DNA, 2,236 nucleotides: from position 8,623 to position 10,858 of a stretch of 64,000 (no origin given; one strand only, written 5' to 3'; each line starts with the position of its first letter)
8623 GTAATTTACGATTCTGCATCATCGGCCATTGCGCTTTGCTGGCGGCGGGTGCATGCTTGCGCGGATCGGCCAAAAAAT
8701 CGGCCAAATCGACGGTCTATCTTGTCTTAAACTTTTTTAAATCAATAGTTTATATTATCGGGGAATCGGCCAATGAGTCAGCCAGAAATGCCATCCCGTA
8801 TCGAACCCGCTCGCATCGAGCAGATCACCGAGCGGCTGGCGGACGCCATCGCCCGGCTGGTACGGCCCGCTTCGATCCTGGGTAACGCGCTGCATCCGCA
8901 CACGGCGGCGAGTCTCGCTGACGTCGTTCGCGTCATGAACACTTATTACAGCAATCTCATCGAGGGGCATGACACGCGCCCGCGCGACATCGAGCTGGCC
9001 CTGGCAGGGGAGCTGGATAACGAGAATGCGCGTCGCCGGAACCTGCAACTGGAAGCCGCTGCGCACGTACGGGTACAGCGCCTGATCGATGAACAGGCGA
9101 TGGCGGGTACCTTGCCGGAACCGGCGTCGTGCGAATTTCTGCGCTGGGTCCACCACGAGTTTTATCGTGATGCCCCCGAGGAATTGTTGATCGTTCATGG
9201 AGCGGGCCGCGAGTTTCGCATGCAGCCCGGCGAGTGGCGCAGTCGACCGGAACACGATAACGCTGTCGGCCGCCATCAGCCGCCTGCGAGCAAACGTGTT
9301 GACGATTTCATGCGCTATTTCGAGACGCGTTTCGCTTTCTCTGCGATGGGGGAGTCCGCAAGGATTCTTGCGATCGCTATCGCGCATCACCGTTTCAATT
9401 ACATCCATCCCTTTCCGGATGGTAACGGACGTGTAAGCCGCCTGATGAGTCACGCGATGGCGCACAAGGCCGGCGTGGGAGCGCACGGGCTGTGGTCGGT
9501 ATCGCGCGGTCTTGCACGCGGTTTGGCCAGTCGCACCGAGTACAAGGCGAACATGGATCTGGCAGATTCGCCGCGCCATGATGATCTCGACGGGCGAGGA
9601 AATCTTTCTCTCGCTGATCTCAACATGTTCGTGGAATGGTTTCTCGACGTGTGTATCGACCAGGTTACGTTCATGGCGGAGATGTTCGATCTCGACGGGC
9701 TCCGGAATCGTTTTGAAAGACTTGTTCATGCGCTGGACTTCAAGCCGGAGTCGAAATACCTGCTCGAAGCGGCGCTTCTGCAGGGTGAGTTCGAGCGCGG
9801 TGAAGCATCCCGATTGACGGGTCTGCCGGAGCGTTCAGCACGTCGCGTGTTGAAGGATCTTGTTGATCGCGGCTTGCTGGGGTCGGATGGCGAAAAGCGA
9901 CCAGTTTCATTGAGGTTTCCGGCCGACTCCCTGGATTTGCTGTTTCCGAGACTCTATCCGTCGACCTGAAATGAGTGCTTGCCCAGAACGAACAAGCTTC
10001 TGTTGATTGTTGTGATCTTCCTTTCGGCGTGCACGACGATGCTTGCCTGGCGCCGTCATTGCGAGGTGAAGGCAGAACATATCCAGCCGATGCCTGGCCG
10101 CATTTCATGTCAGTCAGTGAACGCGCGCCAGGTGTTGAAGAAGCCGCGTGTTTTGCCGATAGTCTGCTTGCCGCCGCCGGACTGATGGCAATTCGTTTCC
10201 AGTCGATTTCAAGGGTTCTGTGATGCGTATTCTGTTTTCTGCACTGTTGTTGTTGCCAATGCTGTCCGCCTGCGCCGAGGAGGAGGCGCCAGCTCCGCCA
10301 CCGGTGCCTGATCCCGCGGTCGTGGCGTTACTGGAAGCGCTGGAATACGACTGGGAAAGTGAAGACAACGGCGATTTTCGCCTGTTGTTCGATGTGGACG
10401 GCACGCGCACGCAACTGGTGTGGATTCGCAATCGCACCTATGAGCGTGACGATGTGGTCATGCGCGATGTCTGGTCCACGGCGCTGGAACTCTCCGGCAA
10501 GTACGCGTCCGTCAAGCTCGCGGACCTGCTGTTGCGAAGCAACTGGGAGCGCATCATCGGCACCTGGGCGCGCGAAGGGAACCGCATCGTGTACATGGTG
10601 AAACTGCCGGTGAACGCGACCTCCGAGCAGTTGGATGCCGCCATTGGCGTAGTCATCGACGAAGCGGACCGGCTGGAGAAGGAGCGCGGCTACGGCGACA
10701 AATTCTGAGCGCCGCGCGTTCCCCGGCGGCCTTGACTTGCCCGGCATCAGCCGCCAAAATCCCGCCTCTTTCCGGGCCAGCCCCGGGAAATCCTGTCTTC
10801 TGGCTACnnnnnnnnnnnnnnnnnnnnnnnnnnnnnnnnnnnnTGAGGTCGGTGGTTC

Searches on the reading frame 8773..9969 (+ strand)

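Call 26: search_protein_families(library=pfam, proteins=[window:8773-9969:+], max_evalue=0.001)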
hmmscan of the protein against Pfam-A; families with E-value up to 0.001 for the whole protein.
window:8773-9969:+ (398 aa): 1 family
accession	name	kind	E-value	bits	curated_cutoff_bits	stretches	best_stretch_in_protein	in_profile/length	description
PF02661.23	Fic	-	1.2e-12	49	24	1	127-229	11-92/93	Fic/DOC family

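Call 83: search_protein_families(library=padloc, proteins=[window:8773-9969:+], max_evalue=0.01)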
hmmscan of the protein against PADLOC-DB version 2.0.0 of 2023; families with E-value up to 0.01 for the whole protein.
window:8773-9969:+ (398 aa): 7 families
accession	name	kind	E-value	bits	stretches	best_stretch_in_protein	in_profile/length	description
PDLC03963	SoFic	-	7e-29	99.3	1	10-376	14-345/361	-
PDLC04839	PDC-S04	-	3.4e-14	51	1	166-236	90-165/205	-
PDLC04966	PDC-S24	-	7.5e-11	39.5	1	162-240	269-346/497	-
PDLC04836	PDC-S04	-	1.9e-09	35.1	1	151-225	114-182/244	-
PDLC04840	PDC-S04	-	4.3e-07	27.9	1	194-225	138-169/227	-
PDLC04837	PDC-S04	-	6.2e-07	26.9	1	196-225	149-178/234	-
PDLC04838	PDC-S04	-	6.4e-07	27.4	1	189-235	121-167/209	-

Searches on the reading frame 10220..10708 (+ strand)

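Call 26: search_protein_families(library=pfam, proteins=[window:10220-10708:+], max_evalue=0.001)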
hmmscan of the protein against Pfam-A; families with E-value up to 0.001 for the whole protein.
window:10220-10708:+ (162 aa): 1 family
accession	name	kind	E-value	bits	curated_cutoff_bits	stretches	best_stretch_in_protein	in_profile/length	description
PF10722.14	YbjN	-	1.3e-07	32.4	22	1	34-152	5-120/126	Putative bacterial sensory transduction regulator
